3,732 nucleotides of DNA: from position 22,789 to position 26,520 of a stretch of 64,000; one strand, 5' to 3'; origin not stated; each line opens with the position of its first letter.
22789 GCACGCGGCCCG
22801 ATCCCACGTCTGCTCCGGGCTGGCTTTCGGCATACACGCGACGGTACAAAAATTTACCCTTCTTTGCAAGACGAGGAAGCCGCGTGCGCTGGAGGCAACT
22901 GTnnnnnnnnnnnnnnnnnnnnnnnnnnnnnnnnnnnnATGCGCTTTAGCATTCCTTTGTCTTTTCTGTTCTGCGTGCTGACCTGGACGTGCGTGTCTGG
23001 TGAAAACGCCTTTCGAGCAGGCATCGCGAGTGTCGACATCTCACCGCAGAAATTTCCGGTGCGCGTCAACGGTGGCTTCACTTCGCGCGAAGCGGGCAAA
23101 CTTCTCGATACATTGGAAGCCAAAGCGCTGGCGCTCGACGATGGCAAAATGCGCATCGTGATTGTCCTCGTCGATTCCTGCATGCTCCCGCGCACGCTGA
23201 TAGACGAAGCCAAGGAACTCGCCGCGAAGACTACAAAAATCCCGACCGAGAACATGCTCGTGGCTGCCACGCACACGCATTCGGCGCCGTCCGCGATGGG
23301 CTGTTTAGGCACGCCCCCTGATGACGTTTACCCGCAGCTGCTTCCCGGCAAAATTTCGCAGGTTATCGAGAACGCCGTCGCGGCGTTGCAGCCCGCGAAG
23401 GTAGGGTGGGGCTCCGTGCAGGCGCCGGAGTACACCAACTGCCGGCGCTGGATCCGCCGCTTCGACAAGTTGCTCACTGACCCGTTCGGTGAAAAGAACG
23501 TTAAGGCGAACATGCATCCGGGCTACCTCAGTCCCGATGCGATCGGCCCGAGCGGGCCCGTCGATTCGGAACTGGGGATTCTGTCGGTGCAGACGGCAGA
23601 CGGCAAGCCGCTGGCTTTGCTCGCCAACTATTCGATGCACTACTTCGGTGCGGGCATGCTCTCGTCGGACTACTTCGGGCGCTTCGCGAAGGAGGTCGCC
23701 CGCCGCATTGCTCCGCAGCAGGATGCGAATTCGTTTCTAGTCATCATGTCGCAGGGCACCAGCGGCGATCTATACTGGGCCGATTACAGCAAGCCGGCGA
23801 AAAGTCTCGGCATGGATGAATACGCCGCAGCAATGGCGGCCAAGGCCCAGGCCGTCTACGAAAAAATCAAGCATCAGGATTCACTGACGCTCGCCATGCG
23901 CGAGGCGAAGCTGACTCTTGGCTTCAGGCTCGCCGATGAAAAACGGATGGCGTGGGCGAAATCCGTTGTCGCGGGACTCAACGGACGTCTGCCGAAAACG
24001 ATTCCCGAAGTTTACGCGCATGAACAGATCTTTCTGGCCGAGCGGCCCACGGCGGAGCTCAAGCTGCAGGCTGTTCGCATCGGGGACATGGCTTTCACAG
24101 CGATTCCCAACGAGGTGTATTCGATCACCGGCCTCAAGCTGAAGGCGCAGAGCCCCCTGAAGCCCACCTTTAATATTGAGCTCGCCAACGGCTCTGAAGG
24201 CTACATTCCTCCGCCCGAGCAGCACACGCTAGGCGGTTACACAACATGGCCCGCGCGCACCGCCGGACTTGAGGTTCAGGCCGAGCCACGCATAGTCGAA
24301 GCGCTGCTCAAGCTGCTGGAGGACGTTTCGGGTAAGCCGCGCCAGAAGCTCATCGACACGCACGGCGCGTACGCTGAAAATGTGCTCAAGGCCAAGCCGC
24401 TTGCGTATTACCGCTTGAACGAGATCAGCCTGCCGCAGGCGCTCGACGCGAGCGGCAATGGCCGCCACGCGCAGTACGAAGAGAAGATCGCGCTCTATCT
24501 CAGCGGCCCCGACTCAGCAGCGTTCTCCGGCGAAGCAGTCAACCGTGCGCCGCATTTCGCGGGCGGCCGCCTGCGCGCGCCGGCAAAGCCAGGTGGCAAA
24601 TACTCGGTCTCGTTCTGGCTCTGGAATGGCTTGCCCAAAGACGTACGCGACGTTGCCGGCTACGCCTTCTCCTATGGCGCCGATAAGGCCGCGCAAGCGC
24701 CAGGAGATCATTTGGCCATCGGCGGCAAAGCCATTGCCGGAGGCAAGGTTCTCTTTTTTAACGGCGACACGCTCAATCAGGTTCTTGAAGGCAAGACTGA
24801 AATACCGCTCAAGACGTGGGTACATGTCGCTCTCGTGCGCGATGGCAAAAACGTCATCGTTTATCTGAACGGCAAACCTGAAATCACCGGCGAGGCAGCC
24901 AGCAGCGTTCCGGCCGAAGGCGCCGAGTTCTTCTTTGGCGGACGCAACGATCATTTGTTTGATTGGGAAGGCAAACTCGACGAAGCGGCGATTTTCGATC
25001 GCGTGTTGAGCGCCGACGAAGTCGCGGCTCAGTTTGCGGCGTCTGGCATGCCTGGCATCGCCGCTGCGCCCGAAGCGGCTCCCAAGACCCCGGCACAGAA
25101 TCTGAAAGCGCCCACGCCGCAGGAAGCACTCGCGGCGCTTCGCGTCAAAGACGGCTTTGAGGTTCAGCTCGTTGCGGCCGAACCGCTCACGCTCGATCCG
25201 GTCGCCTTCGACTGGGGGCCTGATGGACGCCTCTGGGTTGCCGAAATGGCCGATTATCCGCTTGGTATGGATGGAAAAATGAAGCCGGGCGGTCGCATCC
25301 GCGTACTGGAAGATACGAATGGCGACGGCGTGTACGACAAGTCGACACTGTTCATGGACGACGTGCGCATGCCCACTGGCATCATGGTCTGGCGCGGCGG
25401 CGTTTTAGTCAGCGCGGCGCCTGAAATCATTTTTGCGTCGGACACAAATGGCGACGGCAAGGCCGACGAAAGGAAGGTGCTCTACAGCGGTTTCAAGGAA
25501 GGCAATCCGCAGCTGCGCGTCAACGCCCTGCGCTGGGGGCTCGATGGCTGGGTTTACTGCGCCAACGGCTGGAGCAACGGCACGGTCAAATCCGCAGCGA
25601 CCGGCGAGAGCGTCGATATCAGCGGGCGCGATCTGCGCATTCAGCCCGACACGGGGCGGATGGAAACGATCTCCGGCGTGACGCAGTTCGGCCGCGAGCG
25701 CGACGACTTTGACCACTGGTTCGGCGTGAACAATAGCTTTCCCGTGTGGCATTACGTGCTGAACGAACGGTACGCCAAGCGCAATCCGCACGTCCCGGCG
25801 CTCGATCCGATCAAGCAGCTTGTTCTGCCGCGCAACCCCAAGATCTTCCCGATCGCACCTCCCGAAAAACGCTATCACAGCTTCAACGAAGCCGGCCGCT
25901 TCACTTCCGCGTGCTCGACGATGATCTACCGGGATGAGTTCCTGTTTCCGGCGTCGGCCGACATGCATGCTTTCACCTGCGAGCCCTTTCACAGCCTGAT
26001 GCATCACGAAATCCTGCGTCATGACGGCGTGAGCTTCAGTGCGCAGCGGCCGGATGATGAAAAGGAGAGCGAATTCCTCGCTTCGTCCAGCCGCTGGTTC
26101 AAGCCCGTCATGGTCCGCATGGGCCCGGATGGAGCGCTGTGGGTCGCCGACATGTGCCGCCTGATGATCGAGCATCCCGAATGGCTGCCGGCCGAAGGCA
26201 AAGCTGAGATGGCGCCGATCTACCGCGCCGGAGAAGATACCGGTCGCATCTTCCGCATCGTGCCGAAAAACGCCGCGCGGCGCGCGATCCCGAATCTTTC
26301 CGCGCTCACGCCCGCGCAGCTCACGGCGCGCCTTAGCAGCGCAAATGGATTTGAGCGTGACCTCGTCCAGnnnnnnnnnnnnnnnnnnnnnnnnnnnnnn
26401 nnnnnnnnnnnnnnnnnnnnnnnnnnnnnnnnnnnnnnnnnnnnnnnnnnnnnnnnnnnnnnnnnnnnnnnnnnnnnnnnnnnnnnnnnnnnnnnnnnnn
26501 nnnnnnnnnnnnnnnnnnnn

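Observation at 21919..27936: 1.68-k-aa secreted fusion: ceramidase-like + LamG + dehydrogenase beta-propeller + HEAT + c-type heme domain, divergently abutting an AraC regulator (33-bp intergenic)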

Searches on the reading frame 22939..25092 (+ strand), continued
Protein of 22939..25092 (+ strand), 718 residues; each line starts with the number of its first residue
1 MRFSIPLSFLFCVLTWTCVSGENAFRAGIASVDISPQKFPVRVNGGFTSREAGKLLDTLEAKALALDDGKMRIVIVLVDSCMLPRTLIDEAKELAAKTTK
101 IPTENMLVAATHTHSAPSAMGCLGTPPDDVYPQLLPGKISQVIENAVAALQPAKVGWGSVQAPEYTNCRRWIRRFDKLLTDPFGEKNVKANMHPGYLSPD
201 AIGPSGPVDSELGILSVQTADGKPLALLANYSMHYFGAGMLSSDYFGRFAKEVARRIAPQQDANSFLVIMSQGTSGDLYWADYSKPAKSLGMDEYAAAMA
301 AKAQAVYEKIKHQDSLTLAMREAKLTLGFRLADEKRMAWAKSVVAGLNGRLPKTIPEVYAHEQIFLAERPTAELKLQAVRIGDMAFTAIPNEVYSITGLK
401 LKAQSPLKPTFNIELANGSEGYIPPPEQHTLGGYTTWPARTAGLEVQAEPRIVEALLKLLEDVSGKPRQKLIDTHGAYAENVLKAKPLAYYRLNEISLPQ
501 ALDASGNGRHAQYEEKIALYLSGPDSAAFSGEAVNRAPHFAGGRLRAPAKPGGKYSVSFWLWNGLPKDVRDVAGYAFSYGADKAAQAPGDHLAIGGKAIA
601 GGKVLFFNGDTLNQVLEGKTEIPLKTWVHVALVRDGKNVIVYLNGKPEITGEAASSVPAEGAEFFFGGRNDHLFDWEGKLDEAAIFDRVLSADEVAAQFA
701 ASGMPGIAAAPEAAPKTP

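Call 58: search_protein_families(library=pfam, proteins=[P0241, P0242, P0254, P0256, P0327, P0344, P0361, P0378], max_evalue=0.0001)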
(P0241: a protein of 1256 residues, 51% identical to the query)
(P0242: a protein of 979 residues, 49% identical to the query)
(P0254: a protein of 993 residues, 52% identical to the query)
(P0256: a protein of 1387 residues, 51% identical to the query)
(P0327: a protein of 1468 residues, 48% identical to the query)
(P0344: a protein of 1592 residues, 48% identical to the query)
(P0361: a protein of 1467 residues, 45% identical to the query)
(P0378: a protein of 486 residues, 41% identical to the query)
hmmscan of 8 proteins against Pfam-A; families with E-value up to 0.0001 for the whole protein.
P0241 (1256 aa): 3 families
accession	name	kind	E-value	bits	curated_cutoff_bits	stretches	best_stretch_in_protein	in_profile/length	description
PF04734.18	Ceramidase_alk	-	6.4e-20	71.7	32.1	1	35-127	4-101/509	Neutral/alkaline non-lysosomal ceramidase, N-terminal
PF13385.13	Laminin_G_3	-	7.1e-16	59.1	27.6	1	1040-1191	16-151/151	Concanavalin A-like lectin/glucanases superfamily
PF23500.1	DUF7133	-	4.6e-12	46.4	27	1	1217-1256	1-40/385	Domain of unknown function (DUF7133)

P0242 (979 aa): 3 families
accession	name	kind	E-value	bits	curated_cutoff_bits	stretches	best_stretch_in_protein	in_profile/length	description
PF13385.13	Laminin_G_3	-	8.7e-36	123.8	27.6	2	802-956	6-149/151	Concanavalin A-like lectin/glucanases superfamily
PF00054.30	Laminin_G_1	-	4.7e-05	24.1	24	0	869-918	38-86/131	Laminin G domain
PF02210.31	Laminin_G_2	-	6.8e-05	23.8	22.9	0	619-694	34-121/126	Laminin G domain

P0254 (993 aa): 3 families
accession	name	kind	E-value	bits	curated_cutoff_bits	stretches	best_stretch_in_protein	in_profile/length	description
PF01261.30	AP_endonuc_2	-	1.6e-15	58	31.1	1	43-255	2-234/249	Xylose isomerase-like TIM barrel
PF13385.13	Laminin_G_3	-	2.1e-15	57.6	27.6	1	882-977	55-151/151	Concanavalin A-like lectin/glucanases superfamily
PF04734.18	Ceramidase_alk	-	1.7e-06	27.4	32.1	0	321-544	32-254/509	Neutral/alkaline non-lysosomal ceramidase, N-terminal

P0256 (1387 aa): 4 families
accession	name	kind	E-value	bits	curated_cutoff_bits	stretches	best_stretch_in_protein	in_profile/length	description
PF23500.1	DUF7133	-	3.5e-150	501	27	1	741-1131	1-384/385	Domain of unknown function (DUF7133)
PF13385.13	Laminin_G_3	-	3.4e-16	60.2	27.6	1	562-708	17-150/151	Concanavalin A-like lectin/glucanases superfamily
PF04734.18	Ceramidase_alk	-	3.4e-11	42.9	32.1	1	33-285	1-253/509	Neutral/alkaline non-lysosomal ceramidase, N-terminal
PF13646.12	HEAT_2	-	8.1e-09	36.1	27.7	1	1210-1294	3-86/88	HEAT repeats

P0327 (1468 aa): 4 families
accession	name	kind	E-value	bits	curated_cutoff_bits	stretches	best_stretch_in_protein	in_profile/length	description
PF23500.1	DUF7133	-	2.9e-137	458.5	27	1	514-906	1-384/385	Domain of unknown function (DUF7133)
PF13646.12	HEAT_2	-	1.4e-07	32.1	27.7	1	992-1077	3-86/88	HEAT repeats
PF00034.26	Cytochrom_C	-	7.6e-06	27.6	21.3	1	1340-1382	2-45/90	Cytochrome c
PF04734.18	Ceramidase_alk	-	7.9e-06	25.2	32.1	0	38-166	9-148/509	Neutral/alkaline non-lysosomal ceramidase, N-terminal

P0344 (1592 aa): 4 families
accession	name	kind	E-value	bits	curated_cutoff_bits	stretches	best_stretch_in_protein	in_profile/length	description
PF23500.1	DUF7133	-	1.8e-64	218.9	27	1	105-463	1-349/385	Domain of unknown function (DUF7133)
PF13646.12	HEAT_2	-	2.8e-09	37.6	27.7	1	778-856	7-87/88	HEAT repeats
PF00034.26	Cytochrom_C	-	7.4e-07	30.8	21.3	0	937-969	3-36/90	Cytochrome c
PF04734.18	Ceramidase_alk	-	3.5e-06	26.4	32.1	0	1113-1181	29-101/509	Neutral/alkaline non-lysosomal ceramidase, N-terminal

P0361 (1467 aa): 3 families
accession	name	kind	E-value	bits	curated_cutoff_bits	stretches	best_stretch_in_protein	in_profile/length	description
PF23500.1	DUF7133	-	9.4e-117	391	27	1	498-873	2-382/385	Domain of unknown function (DUF7133)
PF00034.26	Cytochrom_C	-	1.3e-06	30.1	21.3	1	1318-1447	1-88/90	Cytochrome c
PF13442.11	Cytochrome_CBB3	-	1.7e-06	28.7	27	0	1318-1348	3-29/68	Cytochrome C oxidase, cbb3-type, subunit III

P0378 (486 aa): 1 family
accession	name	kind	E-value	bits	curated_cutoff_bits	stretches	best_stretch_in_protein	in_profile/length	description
PF04734.18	Ceramidase_alk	-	4.2e-16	59.1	32.1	1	72-362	36-312/509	Neutral/alkaline non-lysosomal ceramidase, N-terminal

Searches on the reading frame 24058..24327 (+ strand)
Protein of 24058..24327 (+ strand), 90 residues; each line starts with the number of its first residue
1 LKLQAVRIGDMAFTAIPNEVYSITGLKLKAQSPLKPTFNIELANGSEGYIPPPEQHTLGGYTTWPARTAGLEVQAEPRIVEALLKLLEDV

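Call 36: search_solved_structures(query=window:24058-24327:+, max_evalue=10, show_alignments=4)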
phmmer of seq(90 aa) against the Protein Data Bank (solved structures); distinct sequences matched with E-value up to 10: 0.

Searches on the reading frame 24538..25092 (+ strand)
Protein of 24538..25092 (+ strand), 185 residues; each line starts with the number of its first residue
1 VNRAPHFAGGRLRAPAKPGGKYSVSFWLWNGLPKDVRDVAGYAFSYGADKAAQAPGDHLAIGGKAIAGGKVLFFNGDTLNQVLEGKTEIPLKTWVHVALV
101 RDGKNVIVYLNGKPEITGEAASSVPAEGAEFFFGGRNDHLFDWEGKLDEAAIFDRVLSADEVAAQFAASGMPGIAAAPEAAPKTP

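Call 52: search_protein_families(library=pfam, proteins=[window:24538-25092:+], max_evalue=10)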
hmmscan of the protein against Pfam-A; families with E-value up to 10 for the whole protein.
window:24538-25092:+ (185 aa): 5 families
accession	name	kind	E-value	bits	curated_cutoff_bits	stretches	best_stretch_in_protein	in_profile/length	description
PF13385.13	Laminin_G_3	-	1.2e-18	68.1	27.6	1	19-163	16-151/151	Concanavalin A-like lectin/glucanases superfamily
PF00054.30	Laminin_G_1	-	0.043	14.5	24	1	69-136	29-100/131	Laminin G domain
PF02210.31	Laminin_G_2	-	0.077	13.9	22.9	1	77-136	38-99/126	Laminin G domain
PF06439.18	3keto-disac_hyd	-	0.22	12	26.8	1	84-119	117-152/187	3-keto-disaccharide hydrolase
PF22925.3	TS_C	-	0.24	11.4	27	1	88-137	126-178/202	Trans-sialidase, C-terminal domain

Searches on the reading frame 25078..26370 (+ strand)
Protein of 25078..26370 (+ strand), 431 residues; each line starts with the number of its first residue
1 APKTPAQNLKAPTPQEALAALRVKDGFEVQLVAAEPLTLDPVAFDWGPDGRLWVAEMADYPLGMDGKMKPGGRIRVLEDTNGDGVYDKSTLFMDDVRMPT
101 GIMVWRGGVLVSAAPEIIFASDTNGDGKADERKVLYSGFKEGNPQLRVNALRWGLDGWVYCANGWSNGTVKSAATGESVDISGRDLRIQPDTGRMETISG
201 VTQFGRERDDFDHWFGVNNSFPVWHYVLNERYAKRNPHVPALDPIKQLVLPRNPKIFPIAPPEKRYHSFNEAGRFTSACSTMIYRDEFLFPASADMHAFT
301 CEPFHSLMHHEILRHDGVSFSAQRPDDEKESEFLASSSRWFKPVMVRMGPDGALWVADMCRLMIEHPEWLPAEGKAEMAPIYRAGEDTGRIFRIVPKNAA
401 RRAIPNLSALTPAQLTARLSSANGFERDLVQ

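Call 52: search_protein_families(library=pfam, proteins=[window:25078-26370:+], max_evalue=10)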
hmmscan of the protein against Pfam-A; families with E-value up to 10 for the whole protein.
window:25078-26370:+ (431 aa): 4 families
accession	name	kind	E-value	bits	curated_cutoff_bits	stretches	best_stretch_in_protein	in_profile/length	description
PF23500.1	DUF7133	-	1.8e-151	505.3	27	1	14-398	2-385/385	Domain of unknown function (DUF7133)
PF24684.1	Vgb_lyase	-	0.097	11.9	50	1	342-359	98-115/290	Virginiamycin B lyase family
PF01839.29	FG-GAP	-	0.31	11.4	22.1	1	120-130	7-17/37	FG-GAP repeat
PF25021.1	TEN_NHL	-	0.37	10.1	27.1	1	333-359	23-49/357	Teneurin NHL domain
